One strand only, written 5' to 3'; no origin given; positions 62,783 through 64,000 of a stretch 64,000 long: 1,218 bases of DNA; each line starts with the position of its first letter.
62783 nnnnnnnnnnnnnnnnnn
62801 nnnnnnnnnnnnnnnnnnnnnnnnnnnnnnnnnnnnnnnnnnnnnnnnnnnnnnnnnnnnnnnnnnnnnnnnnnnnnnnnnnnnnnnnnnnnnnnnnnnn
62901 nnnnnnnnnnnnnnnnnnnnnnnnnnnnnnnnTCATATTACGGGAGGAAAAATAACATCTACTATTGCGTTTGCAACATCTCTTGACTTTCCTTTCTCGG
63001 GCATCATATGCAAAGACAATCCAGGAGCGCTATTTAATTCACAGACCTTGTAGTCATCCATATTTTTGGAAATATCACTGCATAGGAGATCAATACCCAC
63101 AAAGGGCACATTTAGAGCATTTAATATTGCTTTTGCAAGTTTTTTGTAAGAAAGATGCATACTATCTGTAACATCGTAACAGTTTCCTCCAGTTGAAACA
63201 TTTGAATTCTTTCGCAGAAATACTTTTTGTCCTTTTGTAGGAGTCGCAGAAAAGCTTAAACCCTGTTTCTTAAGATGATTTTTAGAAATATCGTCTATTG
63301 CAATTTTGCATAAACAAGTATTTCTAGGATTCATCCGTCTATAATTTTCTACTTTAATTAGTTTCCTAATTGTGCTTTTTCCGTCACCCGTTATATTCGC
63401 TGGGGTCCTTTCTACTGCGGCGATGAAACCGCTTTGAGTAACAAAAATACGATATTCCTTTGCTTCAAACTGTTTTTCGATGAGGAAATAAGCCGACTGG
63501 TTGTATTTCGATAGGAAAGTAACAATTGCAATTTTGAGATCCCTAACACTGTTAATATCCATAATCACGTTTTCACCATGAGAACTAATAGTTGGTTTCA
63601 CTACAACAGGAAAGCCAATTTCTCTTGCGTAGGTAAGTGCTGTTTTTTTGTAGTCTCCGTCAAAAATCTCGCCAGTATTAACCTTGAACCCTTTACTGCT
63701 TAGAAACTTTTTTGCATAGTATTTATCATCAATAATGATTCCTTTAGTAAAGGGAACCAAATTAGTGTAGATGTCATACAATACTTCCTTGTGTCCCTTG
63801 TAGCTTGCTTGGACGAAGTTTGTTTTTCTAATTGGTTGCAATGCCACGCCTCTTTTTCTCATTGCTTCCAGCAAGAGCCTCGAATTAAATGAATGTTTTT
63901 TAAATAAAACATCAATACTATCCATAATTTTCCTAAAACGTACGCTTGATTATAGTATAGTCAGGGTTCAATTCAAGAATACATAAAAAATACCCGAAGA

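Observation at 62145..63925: Tandem ATP-grasp genes heading the accessory operon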

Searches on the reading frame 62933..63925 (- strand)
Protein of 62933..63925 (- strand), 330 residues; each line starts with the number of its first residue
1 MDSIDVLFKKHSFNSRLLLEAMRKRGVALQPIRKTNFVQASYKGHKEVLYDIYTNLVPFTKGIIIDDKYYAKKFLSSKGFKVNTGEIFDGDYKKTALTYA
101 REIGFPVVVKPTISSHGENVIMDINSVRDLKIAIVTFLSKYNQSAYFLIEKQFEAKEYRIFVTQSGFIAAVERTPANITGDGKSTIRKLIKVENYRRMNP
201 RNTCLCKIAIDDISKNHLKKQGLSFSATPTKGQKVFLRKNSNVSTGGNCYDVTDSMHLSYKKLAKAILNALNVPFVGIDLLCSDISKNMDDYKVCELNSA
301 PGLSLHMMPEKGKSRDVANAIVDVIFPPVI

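Call 4: search_protein_families(library=pfam, proteins=[window:62933-63925:-], max_evalue=0.01)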
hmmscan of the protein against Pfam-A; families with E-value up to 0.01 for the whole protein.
window:62933-63925:- (330 aa): 3 families
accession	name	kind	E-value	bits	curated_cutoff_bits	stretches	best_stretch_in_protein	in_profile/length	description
PF08443.16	RimK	-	1e-09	38.7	21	2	66-196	2-126/188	RimK-like ATP-grasp domain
PF02786.22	CPSase_L_D2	-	0.0021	18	19.8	1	67-121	1-57/211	Carbamoyl-phosphate synthase L chain, ATP binding domain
PF07478.18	Dala_Dala_lig_C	-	0.0038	17.2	24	0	94-167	26-95/204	D-ala D-ala ligase C-terminus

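Call 5: search_protein_families(library=phrogs, proteins=[window:62933-63925:-], max_evalue=0.01)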
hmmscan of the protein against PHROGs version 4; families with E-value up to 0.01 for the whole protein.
window:62933-63925:- (330 aa): 1 family
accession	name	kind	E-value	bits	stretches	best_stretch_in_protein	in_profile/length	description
phrog_2599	-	moron, auxiliary metabolic gene and host takeover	0.00014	21.7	1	242-304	233-291/708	ribosomal protein S6 glutaminyl transferase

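Call 6: search_protein_families(library=ncbifam, proteins=[window:62933-63925:-], max_evalue=0.01)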
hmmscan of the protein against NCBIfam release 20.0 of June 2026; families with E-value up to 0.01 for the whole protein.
window:62933-63925:- (330 aa): 14 families
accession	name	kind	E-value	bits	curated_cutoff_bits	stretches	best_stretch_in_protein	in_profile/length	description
TIGR02068.2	cya_phycin_syn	equivalog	2.9e-70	237.3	850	1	18-328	164-473/862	cyanophycin synthetase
NF010623.0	PRK14016.1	subfamily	7.4e-69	232.8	877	1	18-328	165-474/871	cyanophycin synthetase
NF002688.0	PRK02471.1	equivalog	2.2e-57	195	425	1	16-327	436-753/756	bifunctional glutamate--cysteine ligase GshA/glutathione synthetase GshB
TIGR03103.1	trio_acet_GNAT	equivalog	5.3e-41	140.8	569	1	15-327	244-542/547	N-acetylglutaminylglutamine synthetase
TIGR01435.1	glu_cys_lig_rel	equivalog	4.9e-39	134.2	656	1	59-326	461-719/719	bifunctional glutamate--cysteine ligase/glutathione synthetase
TIGR00768.1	rimK_fam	subfamily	1.9e-13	50.4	143.4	2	66-174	86-194/276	RimK family alpha-L-glutamate ligase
TIGR02144.1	LysX_arch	equivalog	1.4e-08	34.2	275.6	1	66-175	86-195/281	lysine biosynthesis protein LysX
NF040720.1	MptN_Meth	equivalog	4.4e-07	29.3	350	1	241-303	214-271/291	tetrahydromethanopterin:alpha-L-glutamate ligase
NF002378.0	PRK01372.1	subfamily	3.2e-05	22.8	243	1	67-172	100-198/305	D-alanine--D-alanine ligase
TIGR04443.1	F420_CofF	equivalog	0.00013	21.2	300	0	66-133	91-157/283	coenzyme gamma-F420-2:alpha-L-glutamate ligase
TIGR01205.1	D_ala_D_alaTIGR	subfamily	0.00043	19.4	245.65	0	67-168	106-206/318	D-alanine--D-alanine ligase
NF000091.3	D_ala_D_ser_VanG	exception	0.00092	18.1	495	0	66-138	134-206/344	D-alanine--D-serine ligase VanG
TIGR00877.1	purD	equivalog_domain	0.0032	16.3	288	1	67-162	104-200/425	phosphoribosylamine--glycine ligase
NF009402.0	PRK12767.1-1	equivalog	0.0068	15.2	218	0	64-136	112-179/329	carbamoyl phosphate synthase-like protein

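Call 8: search_dna_similar(query=window:62933-63925:-, collection=phages, mode=protein, max_rows=20)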
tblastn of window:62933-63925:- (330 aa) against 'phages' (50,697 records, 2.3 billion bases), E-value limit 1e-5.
Records with a match: 10; places in all: 10; records where one place covers at least 80% of the query: 8.
Best place of each record, by identity: <60% 10.
By first word of the organism name: Listeria 7; Enterococcus 2; Bacteriophage 1.
By host as written in the record: Listeria monocytogenes 7; - 2; Enterococcus faecalis 1.
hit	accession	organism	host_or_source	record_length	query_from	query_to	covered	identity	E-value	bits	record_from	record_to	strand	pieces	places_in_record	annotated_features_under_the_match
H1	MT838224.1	Bacteriophage sp.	human fecal samples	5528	12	322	94%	32.2%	1e-35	142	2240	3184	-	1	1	record has no annotation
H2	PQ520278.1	Enterococcus phage IME_EF3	-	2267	8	330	98%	30.1%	2e-36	144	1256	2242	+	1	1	record has no annotation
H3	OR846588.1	Enterococcus phage Efs 1-1-1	Enterococcus faecalis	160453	8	330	98%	30.1%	3e-36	144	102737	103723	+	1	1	record has no annotation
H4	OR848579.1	Listeria phage LM 4-14-1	Listeria monocytogenes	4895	8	329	98%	27.6%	1e-32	134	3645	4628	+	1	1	record has no annotation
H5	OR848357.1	Listeria phage LM 4-14-1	Listeria monocytogenes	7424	25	326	92%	26.3%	2e-23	106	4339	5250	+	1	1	record has no annotation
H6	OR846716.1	Listeria phage LM 4-11-1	Listeria monocytogenes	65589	25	326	92%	26.3%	2e-23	106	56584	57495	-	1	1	record has no annotation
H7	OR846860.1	Listeria phage LM 4-11-1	Listeria monocytogenes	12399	25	326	92%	26.3%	3e-23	106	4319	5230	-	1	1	record has no annotation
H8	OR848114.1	Listeria phage LM 4-14-1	Listeria monocytogenes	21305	25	326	92%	26.3%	3e-23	106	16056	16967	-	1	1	record has no annotation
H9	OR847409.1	Listeria phage LM 4-11-1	Listeria monocytogenes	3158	8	229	67%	23.6%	9e-10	66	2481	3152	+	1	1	record has no annotation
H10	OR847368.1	Listeria phage LM 4-11-1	Listeria monocytogenes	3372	229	329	31%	37.1%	2e-12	74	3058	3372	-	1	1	record has no annotation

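Call 10: find_homologous_proteins(query=window:62933-63925:-)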
Query window:62933-63925:- (330 aa): 134 proteins with E <= 0.001 among 1716 candidates; the best 120 are listed.
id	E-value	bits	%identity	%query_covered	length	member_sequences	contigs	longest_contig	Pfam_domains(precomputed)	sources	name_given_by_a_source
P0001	2.7e-197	672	100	92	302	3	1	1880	PF08443.17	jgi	-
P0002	4.4e-146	504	65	99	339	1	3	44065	PF08443.17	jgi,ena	-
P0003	1.5e-144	499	67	99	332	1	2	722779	PF08443.17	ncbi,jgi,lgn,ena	-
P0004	1.3e-142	493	65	99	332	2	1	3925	PF08443.17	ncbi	-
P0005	6.3e-141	487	100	67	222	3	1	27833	-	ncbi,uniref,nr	ncbi:MAG: UDP-N-acetylmuramyl tripeptide synthase [Candidatus Curtissbacteria bacterium GW2011_GWC2_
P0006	1.3e-124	434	59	99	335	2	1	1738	PF02786.23,PF08443.17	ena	-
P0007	1.4e-123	430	58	99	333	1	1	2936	PF08443.17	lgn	-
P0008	2.5e-121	423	58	99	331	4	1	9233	PF08443.17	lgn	-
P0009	4.2e-121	422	56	98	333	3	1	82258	PF08443.17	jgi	jgi:D-alanine-D-alanine ligase-like ATP-grasp enzyme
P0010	7.1e-121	422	58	99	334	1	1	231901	PF08443.17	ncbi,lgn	-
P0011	1.1e-120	421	59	98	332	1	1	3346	PF08443.17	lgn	-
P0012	2.5e-118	413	57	98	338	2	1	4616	PF08443.17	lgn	-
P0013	2.7e-118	413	57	98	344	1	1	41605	PF08443.17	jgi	jgi:cyanophycin synthetase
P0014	7.3e-118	412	55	99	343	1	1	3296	PF08443.17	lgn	-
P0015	1.2e-114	401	58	96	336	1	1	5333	PF08443.17,PF07478.19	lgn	-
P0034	3.7e-103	363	50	100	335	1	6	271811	PF08443.17,PF02655.20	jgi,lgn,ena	jgi:D-alanine-D-alanine ligase-like ATP-grasp enzyme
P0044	4.2e-96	340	51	96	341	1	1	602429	PF02786.23,PF08443.17,PF07478.19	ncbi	-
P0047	1.7e-93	332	46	97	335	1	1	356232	PF14397.12,PF08443.17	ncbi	-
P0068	1.0e-71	260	43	95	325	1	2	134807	PF02786.23,PF08443.17,PF02655.20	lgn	-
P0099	1.4e-37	148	35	80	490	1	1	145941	PF14397.12,PF02786.23,PF08443.17,PF02655.20,PF07478.19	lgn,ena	-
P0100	2.6e-37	147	32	100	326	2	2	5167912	PF08443.17,PF02655.20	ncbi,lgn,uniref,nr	ncbi:ATP-grasp domain-containing protein [Oceanobacillus jeddahense]|uniref:ATP-grasp domain-contain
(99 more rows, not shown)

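Call 12: find_encoding_contigs(protein=P0003, flank=10000, max_places=3)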
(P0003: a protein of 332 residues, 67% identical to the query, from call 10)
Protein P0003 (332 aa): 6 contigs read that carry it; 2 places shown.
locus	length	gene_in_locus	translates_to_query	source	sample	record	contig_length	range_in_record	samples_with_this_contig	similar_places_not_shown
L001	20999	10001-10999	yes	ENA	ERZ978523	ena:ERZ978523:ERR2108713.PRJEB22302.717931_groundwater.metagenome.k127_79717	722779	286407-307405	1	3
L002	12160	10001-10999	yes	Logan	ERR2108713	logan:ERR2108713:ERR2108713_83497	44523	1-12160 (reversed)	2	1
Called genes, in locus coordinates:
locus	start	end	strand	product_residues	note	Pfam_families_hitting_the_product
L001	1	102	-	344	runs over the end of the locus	-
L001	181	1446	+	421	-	PF00749:tRNA-synt_1c, PF19269:Anticodon_2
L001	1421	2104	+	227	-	PF02585:PIG-L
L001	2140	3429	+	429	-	PF03952:Enolase_N, PF00113:Enolase_C, PF13378:MR_MLE_C (weak), PF07476:MAAL_C (weak)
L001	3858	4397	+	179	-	PF01396:Zn_ribbon_Top1 (faint)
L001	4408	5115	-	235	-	PF08713:DNA_alkylation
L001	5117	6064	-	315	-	PF01207:Dus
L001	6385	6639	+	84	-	PF04014:MazE_antitoxin, PF15937:PrlF_antitoxin (weak)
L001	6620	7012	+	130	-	PF01850:PIN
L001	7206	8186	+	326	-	-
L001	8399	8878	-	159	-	PF03073:TspO_MBR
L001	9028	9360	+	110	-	-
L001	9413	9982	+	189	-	-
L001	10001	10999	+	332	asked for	PF08443:RimK (weak)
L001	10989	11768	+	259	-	-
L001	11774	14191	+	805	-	-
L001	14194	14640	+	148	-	-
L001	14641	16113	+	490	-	-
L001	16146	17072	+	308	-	-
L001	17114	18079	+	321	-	PF02540:NAD_synthase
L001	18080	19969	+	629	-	PF01467:CTP_transf_like (weak)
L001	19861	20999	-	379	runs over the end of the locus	-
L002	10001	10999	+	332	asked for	PF08443:RimK (weak)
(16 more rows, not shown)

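Call 13: find_encoding_contigs(protein=P0002, flank=10000, max_places=3)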
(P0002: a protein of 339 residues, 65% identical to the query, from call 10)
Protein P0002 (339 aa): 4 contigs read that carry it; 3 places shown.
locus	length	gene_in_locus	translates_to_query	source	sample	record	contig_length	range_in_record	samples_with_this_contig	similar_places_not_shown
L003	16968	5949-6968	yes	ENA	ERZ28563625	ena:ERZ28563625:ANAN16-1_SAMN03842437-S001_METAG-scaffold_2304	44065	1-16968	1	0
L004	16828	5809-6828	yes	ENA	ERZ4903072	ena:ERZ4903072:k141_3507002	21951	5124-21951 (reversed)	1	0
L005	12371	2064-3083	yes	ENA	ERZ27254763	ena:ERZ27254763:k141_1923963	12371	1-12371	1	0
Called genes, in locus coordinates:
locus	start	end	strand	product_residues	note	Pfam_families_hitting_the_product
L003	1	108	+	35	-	?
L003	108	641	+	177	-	-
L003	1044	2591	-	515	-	-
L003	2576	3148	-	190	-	PF13489:Methyltransf_23, PF01728:FtsJ (faint), PF13847:Methyltransf_31, PF08241:Methyltransf_11, PF08242:Methyltransf_12, PF13649:Methyltransf_25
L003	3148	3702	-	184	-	PF00132:Hexapep, PF14602:Hexapep_2 (weak)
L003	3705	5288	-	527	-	PF09913:DUF2142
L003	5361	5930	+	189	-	-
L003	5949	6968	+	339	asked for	PF08443:RimK (faint)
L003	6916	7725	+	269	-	-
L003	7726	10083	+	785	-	-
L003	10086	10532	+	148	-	-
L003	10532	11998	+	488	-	-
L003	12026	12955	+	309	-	-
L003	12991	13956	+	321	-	PF02540:NAD_synthase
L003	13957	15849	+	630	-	PF01467:CTP_transf_like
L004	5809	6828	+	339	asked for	PF08443:RimK (faint)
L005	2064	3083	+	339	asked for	PF08443:RimK (faint)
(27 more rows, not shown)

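Call 14: find_encoding_contigs(protein=P0010, flank=8000, max_places=1)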
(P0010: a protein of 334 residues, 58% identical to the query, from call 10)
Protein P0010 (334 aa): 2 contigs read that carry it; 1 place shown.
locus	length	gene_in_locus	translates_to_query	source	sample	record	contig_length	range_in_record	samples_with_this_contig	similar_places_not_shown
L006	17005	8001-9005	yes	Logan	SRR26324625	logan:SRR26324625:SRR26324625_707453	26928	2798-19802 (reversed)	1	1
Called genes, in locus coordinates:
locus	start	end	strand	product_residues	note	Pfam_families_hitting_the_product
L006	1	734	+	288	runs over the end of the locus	-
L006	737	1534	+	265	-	-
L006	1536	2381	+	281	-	-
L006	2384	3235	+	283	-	-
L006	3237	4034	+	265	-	-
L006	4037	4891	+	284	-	-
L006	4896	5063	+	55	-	-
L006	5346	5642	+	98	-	-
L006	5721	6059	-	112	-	-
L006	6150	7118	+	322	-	PF13521:AAA_28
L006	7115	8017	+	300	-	-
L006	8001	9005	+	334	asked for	PF08443:RimK (faint)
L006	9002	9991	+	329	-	-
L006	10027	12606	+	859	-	-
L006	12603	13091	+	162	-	-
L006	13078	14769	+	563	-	-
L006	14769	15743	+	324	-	-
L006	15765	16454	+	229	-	PF04973:NMN_transporter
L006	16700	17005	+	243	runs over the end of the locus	PF00239:Resolvase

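Call 15: find_encoding_contigs(protein=P0034, flank=8000, max_places=1)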
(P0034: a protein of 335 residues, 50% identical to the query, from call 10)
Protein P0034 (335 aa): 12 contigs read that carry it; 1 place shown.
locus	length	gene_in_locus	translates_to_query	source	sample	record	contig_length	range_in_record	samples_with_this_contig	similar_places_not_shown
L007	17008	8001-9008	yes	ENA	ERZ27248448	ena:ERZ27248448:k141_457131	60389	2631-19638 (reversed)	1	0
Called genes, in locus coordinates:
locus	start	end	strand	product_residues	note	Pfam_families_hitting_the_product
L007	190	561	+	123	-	PF01687:Flavokinase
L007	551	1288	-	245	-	PF13023:HD_3 (weak)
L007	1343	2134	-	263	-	PF03372:Exo_endo_phos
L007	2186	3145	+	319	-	PF01966:HD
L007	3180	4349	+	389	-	PF00704:Glyco_hydro_18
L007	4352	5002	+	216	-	-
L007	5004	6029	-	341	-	PF07224:Chlorophyllase, PF01738:DLH, PF20434:BD-FAE (faint), PF00326:Peptidase_S9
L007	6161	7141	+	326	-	PF13521:AAA_28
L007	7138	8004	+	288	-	-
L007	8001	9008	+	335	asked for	PF02655:ATP-grasp_3 (faint), PF08443:RimK (faint)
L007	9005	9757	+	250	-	-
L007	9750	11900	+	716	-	PF00092:VWA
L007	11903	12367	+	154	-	-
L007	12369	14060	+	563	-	-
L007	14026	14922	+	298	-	-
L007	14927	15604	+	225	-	PF04973:NMN_transporter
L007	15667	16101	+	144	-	-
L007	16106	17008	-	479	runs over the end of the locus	PF08323:Glyco_transf_5, PF13439:Glyco_transf_4 (weak), PF00534:Glycos_transf_1, PF13692:Glyco_trans_1_4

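Call 16: find_encoding_contigs(protein=P0047, flank=8000, max_places=1)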
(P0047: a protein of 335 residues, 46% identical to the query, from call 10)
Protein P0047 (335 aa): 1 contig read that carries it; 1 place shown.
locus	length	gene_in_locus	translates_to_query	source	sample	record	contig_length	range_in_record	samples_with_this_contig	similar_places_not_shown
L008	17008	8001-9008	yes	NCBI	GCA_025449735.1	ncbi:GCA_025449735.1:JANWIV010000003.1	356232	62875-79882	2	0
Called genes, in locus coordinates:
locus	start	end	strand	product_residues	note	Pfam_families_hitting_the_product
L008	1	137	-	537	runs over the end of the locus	-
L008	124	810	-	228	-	PF00535:Glycos_transf_2, PF10111:Glyco_tranf_2_2 (weak), PF13641:Glyco_tranf_2_3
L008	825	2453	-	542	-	-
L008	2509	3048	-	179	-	PF02600:DsbB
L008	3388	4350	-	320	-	PF01018:GTP1_OBG, PF03193:RsgA_GTPase (faint), PF01926:MMR_HSR1, PF02421:FeoB_N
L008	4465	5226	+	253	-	-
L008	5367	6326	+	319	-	PF02540:NAD_synthase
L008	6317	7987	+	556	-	PF01467:CTP_transf_like (weak)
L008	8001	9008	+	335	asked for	PF14397:ATPgrasp_ST (faint), PF08443:RimK (faint)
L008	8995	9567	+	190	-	-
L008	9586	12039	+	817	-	-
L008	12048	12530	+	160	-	-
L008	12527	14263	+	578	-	-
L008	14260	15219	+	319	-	-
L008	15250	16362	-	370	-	-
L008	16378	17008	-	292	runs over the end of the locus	-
